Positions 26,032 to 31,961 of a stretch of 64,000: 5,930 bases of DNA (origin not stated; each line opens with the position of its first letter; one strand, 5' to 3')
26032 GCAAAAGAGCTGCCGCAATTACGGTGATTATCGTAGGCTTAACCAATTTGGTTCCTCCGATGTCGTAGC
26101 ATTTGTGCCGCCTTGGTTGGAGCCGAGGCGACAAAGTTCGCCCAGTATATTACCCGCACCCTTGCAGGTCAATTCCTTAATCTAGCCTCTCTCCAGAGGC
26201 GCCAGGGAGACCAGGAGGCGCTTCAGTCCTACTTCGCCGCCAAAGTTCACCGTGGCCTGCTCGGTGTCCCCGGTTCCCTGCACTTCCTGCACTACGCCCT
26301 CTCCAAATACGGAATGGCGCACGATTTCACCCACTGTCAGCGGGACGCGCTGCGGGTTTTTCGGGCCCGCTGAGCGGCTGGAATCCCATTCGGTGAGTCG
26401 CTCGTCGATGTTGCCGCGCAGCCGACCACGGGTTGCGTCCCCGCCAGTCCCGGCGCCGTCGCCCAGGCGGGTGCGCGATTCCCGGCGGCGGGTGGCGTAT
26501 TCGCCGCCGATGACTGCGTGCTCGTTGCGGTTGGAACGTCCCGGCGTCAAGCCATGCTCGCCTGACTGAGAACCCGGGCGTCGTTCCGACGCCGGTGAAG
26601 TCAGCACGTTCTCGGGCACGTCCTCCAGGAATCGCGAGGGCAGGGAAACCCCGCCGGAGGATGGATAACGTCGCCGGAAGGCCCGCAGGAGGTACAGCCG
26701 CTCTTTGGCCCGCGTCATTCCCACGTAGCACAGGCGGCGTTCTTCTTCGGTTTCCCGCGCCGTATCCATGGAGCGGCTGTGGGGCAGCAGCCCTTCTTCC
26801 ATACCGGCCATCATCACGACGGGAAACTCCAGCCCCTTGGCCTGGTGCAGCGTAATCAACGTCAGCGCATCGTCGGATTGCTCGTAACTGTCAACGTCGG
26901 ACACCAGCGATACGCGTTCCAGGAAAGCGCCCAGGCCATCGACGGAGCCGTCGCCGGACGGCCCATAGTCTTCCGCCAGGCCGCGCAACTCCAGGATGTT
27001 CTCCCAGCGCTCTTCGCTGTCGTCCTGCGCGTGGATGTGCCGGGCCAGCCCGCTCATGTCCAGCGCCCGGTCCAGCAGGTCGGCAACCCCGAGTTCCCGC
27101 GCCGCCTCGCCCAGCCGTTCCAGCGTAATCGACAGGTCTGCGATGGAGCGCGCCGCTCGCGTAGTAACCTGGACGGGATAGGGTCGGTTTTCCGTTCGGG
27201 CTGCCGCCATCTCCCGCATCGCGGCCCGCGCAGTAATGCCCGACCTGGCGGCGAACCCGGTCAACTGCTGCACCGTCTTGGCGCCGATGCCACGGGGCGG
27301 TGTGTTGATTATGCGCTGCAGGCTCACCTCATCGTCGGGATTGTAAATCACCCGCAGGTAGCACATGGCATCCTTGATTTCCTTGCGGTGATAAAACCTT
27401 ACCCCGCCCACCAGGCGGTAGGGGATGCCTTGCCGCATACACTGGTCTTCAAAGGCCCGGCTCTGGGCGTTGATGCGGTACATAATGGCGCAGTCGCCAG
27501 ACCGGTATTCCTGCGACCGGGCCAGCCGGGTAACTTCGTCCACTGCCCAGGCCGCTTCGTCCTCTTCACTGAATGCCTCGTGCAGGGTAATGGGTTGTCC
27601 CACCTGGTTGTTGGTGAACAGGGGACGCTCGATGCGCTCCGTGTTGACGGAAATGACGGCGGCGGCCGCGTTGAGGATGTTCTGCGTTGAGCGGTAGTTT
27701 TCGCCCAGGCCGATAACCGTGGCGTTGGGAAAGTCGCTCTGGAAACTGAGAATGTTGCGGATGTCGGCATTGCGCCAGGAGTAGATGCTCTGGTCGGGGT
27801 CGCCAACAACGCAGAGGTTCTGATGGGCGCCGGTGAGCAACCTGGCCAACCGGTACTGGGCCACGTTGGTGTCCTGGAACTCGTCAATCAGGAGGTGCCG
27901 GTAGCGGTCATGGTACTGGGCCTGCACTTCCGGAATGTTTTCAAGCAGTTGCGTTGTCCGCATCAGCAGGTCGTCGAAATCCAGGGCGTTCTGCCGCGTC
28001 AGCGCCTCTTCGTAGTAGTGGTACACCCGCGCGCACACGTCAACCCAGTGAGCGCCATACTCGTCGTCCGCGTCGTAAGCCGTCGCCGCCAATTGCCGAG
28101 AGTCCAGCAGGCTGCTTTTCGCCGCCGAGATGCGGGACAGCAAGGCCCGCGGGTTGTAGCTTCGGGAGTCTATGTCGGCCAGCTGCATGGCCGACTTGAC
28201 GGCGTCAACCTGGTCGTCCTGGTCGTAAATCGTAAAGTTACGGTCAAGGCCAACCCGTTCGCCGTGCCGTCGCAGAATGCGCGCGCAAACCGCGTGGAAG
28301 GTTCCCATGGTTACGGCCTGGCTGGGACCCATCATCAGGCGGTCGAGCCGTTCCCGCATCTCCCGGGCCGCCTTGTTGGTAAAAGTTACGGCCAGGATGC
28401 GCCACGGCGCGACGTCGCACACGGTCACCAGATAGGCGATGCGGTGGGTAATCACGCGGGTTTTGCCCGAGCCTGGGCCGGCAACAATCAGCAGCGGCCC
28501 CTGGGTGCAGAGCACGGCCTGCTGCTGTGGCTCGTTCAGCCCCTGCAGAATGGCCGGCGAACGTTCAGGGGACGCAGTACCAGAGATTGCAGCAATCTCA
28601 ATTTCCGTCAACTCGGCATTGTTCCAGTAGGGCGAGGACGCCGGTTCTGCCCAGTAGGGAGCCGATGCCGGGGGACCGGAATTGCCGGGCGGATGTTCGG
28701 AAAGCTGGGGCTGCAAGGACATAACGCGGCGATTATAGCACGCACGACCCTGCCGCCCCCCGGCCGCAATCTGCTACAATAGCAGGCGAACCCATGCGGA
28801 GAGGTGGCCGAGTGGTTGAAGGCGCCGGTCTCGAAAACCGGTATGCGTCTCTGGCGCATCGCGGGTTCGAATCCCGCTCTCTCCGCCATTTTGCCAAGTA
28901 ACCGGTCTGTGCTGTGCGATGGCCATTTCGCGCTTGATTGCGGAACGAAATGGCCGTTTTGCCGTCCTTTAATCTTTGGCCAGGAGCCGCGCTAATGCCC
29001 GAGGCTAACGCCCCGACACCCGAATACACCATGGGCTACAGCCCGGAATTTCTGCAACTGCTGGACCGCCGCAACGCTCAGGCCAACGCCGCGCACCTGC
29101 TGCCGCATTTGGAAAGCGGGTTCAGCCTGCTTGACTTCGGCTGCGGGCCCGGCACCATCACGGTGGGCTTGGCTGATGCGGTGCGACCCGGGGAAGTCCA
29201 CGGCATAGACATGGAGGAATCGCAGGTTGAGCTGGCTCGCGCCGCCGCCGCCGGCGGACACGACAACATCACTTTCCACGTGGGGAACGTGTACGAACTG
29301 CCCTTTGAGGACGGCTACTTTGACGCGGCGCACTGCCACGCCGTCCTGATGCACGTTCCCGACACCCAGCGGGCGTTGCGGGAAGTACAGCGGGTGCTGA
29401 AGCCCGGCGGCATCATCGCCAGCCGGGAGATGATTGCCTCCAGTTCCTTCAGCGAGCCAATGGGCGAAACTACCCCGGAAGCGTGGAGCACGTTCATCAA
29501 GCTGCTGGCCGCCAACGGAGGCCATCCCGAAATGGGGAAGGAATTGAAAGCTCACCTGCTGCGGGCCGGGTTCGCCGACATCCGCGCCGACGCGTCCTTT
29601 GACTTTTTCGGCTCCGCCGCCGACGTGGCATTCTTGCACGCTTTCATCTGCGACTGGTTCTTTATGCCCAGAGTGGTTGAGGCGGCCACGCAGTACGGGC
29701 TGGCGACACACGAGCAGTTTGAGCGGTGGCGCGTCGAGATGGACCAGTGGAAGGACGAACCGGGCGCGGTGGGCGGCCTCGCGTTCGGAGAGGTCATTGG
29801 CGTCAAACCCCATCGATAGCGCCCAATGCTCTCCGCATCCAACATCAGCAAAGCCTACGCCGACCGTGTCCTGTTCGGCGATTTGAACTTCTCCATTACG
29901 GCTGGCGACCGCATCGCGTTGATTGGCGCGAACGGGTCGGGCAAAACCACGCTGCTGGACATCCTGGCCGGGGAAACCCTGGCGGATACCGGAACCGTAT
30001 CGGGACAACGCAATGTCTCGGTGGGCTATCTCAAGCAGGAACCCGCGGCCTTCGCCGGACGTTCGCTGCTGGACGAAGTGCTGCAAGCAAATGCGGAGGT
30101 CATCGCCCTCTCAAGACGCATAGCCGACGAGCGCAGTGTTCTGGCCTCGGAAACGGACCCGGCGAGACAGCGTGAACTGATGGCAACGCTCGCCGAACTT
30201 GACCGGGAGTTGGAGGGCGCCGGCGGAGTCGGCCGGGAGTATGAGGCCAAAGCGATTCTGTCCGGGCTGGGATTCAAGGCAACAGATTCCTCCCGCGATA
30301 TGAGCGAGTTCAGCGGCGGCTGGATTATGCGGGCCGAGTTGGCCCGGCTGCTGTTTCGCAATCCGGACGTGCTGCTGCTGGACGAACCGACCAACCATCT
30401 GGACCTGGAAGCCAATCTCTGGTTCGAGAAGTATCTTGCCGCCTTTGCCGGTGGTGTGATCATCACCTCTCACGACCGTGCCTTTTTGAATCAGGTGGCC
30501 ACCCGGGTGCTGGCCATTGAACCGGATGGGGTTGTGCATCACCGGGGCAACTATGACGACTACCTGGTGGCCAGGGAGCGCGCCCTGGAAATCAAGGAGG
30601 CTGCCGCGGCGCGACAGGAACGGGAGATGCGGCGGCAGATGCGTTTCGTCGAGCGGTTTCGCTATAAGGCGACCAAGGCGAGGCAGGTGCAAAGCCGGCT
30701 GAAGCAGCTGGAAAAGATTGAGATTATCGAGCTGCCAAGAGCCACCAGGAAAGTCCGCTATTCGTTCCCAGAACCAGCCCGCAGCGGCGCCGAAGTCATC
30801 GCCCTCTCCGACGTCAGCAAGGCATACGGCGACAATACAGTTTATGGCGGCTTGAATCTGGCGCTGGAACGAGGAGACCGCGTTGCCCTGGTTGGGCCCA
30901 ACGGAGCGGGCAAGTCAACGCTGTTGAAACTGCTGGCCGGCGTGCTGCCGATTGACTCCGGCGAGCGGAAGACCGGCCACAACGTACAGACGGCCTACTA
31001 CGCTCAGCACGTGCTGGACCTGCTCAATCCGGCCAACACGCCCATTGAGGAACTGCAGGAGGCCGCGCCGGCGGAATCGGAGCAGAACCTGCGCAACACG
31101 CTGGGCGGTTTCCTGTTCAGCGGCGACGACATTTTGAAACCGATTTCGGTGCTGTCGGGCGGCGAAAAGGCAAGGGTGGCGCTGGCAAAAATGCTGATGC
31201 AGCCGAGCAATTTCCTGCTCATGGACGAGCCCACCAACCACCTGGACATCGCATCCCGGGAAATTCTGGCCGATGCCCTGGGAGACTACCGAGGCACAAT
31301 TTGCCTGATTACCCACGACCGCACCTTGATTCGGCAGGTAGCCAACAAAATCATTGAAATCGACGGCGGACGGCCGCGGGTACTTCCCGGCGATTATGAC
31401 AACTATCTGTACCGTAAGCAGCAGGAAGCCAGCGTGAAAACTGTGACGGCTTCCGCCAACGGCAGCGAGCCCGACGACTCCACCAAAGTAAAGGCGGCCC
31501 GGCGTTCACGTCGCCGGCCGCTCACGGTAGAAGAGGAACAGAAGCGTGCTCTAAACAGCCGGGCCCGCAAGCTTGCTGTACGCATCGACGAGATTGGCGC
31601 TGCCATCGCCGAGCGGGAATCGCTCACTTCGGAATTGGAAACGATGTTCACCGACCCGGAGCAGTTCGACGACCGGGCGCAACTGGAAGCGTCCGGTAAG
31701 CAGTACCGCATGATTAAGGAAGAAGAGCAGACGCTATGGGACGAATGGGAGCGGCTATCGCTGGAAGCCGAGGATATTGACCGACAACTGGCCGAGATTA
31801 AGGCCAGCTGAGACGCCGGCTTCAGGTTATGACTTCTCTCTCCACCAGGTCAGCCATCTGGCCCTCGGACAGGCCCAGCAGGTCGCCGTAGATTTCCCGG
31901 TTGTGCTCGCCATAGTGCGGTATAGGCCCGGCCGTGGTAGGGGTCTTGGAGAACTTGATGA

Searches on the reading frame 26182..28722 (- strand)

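Call 71: search_protein_families(library=pfam, proteins=[window:26182-28722:-], max_evalue=0.00001)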
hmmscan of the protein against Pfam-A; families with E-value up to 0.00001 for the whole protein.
window:26182-28722:- (846 aa): 6 families
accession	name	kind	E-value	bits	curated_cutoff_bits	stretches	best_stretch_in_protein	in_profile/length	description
PF00580.27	UvrD-helicase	-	2.8e-92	309.7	23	1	62-332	1-271/271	UvrD/REP helicase N-terminal domain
PF13361.12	UvrD_C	-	2.4e-73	248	25.6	1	338-678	2-345/350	UvrD-like helicase C-terminal domain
PF13245.12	AAA_19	-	3.1e-26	92.6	25.1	1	66-315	1-132/134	AAA domain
PF13538.12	UvrD_C_2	-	1.9e-10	40.9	27.4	1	621-679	3-52/52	UvrD-like helicase C-terminal domain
PF21196.3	PcrA_UvrD_tudor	-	4.3e-10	39.7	23.9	1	797-844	1-47/48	PcrA/UvrD tudor domain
PF01443.25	Viral_helicase1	-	1e-06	29.2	21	0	622-679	179-227/228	Viral superfamily 1 RNA helicase core domain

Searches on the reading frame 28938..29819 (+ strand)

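Call 72: search_protein_families(library=pfam, proteins=[window:28938-29819:+], max_evalue=0.00001)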
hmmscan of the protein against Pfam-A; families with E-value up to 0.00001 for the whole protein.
window:28938-29819:+ (293 aa): 7 families
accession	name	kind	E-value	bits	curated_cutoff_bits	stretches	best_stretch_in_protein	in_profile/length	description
PF13847.12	Methyltransf_31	-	4.6e-28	98.2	27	1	59-180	2-127/145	Methyltransferase domain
PF08241.18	Methyltransf_11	-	1.6e-26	93.2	21.2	1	65-161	1-94/95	Methyltransferase domain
PF13649.12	Methyltransf_25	-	4.9e-25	88.5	27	1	65-158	2-97/97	Methyltransferase domain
PF08242.18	Methyltransf_12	-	1.8e-18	67.5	30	1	65-160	1-98/98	Methyltransferase domain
PF01209.24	Ubie_methyltran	-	3.2e-18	66.4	20.1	1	60-165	47-154/233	ubiE/COQ5 methyltransferase family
PF13489.12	Methyltransf_23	-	3.7e-15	56.5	27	1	46-212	8-159/164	Methyltransferase domain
PF05175.20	MTS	-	2.6e-06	27.6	23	1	52-128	21-99/170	Methyltransferase small domain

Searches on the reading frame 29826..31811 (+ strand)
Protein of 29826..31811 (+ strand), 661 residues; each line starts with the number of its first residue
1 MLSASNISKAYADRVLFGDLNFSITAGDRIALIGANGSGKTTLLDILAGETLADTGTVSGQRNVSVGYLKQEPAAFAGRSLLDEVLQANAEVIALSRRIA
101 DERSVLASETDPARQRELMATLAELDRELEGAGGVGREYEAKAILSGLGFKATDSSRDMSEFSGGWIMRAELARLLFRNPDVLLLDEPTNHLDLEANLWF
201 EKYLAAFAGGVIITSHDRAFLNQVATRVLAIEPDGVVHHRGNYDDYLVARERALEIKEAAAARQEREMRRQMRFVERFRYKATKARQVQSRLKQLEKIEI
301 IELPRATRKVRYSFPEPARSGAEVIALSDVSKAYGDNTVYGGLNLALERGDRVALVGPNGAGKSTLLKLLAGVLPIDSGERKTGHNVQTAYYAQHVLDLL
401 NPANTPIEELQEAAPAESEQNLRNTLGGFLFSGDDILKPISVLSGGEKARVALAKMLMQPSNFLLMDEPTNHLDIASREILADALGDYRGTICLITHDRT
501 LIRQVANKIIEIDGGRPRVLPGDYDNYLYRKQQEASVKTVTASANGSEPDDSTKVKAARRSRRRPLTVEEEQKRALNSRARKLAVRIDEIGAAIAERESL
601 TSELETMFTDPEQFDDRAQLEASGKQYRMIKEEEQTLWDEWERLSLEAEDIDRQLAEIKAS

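Call 72: search_protein_families(library=pfam, proteins=[window:29826-31811:+], max_evalue=0.00001)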
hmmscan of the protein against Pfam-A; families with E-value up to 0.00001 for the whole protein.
window:29826-31811:+ (661 aa): 11 families
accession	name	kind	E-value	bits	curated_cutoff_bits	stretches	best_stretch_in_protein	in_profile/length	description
PF00005.33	ABC_tran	-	4.1e-49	167.1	25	2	19-190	3-137/137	ABC transporter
PF12848.13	ABC_tran_Xtn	-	2.6e-24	85.5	25.9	1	237-310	9-83/85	ABC transporter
PF13304.12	AAA_21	-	1.4e-19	71.8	27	1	31-84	3-69/304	AAA domain, putative AbiEii toxin, Type IV TA system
PF02463.25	SMC_N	-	7.5e-12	45.6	40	0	442-510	136-209/220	RecF/RecN/SMC N terminal domain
PF13555.12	AAA_29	-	4.1e-09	36.5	27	0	22-45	17-40/61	P-loop containing region of AAA domain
PF13521.12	AAA_28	-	2.9e-07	31.3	27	0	29-72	1-39/164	AAA domain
PF03193.22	RsgA_GTPase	-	6e-07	29.9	30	0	346-374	103-130/174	RsgA GTPase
PF13175.12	AAA_15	-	3e-06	27.6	32.1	0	30-47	26-43/374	AAA ATPase domain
PF00004.35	AAA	-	5.6e-06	27.3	21.2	0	31-70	2-40/131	ATPase family associated with various cellular activities (AAA)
PF13476.12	AAA_23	-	6.3e-06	27.4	27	0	31-65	23-54/201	AAA domain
PF20703.3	nSTAND1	-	7.6e-06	26.2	27.1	0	346-420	29-94/379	Novel STAND NTPase 1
